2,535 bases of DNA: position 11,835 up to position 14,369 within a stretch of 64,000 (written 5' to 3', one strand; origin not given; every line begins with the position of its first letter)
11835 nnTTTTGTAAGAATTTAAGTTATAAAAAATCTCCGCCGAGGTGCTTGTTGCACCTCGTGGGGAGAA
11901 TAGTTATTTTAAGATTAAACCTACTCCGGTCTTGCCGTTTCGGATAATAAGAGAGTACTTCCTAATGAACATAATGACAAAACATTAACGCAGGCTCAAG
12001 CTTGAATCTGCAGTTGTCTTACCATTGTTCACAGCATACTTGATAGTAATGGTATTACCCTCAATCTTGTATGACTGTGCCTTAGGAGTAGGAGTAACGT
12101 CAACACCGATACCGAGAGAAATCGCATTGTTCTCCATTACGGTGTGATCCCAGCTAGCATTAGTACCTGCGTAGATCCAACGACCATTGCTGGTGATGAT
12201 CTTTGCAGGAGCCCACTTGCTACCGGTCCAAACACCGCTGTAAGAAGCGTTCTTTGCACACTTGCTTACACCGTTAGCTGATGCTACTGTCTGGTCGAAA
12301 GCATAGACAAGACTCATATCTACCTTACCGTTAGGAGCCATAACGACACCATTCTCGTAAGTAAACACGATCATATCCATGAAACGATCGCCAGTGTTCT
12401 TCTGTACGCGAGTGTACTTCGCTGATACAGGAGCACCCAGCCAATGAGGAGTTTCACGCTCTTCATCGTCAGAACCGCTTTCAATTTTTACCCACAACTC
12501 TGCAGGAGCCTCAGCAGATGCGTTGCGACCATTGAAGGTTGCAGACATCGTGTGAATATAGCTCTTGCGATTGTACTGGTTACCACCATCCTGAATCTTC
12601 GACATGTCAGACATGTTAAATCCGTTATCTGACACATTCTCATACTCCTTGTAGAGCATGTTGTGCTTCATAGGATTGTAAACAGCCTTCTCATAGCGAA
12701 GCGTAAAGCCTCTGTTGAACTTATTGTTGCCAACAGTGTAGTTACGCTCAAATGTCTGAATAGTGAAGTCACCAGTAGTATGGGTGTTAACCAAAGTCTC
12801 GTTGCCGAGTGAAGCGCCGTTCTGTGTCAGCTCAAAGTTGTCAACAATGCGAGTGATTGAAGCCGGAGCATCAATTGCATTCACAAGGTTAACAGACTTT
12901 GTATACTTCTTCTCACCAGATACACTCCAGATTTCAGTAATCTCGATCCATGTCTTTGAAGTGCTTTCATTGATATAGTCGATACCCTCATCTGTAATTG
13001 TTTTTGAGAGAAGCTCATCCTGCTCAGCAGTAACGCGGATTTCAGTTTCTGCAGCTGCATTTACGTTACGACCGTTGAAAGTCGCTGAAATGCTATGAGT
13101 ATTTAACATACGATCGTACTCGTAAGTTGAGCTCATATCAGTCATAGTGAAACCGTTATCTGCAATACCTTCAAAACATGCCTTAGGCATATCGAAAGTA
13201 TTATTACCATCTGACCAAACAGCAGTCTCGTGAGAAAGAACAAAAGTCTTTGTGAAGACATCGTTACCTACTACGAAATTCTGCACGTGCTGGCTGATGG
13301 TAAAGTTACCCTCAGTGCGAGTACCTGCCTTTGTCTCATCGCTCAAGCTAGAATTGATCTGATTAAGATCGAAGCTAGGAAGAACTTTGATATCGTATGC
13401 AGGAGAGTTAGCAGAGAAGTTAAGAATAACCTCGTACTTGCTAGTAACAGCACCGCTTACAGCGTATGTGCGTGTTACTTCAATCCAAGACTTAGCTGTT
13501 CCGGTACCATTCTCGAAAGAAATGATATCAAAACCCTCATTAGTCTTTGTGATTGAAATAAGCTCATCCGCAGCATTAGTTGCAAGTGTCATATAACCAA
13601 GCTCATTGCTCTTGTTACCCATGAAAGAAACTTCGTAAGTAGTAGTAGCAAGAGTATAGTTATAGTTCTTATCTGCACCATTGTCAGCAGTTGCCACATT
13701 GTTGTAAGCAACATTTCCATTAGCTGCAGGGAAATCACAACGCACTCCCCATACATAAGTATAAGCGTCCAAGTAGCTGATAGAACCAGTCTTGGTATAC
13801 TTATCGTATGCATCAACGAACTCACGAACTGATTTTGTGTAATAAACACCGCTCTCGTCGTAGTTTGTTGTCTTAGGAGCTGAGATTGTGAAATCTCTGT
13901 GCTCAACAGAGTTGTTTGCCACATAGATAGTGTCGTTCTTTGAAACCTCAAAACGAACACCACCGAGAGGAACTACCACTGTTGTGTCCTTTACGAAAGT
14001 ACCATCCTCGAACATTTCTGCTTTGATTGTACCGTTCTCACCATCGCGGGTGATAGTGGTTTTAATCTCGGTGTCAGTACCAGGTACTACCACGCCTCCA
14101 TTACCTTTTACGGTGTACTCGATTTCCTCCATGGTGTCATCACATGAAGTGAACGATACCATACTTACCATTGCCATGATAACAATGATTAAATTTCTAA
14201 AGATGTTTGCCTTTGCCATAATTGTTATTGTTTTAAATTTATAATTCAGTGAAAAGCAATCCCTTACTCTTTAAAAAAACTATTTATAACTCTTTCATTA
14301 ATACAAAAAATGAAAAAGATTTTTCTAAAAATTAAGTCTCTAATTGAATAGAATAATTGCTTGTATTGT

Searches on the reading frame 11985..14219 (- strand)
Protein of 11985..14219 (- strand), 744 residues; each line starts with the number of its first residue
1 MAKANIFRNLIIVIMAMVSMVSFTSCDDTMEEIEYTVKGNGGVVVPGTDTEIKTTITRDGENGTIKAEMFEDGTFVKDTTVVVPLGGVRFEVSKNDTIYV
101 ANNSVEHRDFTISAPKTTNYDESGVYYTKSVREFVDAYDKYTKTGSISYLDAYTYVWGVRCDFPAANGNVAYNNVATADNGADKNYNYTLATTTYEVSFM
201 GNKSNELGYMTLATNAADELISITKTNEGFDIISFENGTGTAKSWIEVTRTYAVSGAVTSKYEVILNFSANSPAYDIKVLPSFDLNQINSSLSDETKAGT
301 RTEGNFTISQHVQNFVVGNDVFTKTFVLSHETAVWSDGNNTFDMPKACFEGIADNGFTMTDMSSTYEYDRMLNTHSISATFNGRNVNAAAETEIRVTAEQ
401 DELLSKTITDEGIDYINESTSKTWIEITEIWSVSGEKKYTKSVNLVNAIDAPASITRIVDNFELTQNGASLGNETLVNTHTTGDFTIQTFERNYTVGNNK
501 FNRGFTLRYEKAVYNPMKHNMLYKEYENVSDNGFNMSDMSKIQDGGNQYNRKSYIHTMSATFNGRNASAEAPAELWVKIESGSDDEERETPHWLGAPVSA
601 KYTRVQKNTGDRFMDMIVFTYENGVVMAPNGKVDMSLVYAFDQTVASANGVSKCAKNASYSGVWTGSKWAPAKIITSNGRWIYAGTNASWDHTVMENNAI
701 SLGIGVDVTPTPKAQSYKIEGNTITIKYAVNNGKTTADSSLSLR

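Call 24: find_encoding_contigs(protein=window:11985-14219:-, flank=10000, max_places=1)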
Protein window:11985-14219:- (744 aa): 7 contigs read that carry it; 1 place shown.
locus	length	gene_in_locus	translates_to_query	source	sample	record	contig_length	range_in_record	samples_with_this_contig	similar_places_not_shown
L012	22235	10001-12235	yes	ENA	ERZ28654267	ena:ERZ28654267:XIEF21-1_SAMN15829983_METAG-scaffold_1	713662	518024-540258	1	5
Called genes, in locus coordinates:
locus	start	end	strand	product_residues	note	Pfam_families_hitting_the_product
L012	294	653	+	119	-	-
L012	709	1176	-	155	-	PF13420:Acetyltransf_4, PF13527:Acetyltransf_9 (faint), PF00583:Acetyltransf_1, PF13673:Acetyltransf_10, PF13508:Acetyltransf_7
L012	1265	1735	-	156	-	-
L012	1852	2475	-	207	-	PF01661:Macro (weak)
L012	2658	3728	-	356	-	-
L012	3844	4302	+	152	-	PF01451:LMWPc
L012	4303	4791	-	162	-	-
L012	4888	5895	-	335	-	PF00438:S-AdoMet_synt_N, PF02772:S-AdoMet_synt_M (weak), PF02773:S-AdoMet_synt_C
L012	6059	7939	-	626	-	PF00535:Glycos_transf_2, PF10111:Glyco_tranf_2_2, PF13641:Glyco_tranf_2_3, PF00535:Glycos_transf_2, PF10111:Glyco_tranf_2_2, PF13641:Glyco_tranf_2_3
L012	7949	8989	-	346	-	PF00497:SBP_bac_3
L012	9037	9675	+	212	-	PF05494:MlaC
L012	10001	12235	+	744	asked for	-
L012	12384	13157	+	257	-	-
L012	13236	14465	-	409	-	PF12704:MacB_PCD, PF02687:FtsX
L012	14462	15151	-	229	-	PF00005:ABC_tran, PF02463:SMC_N (weak), PF13304:AAA_21 (faint)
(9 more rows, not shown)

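Call 67: search_protein_families(library=ncbifam, proteins=[window:11985-14219:-], max_evalue=0.001)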
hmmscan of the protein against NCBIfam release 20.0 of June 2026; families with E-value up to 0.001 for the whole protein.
window:11985-14219:- (744 aa): 0 families
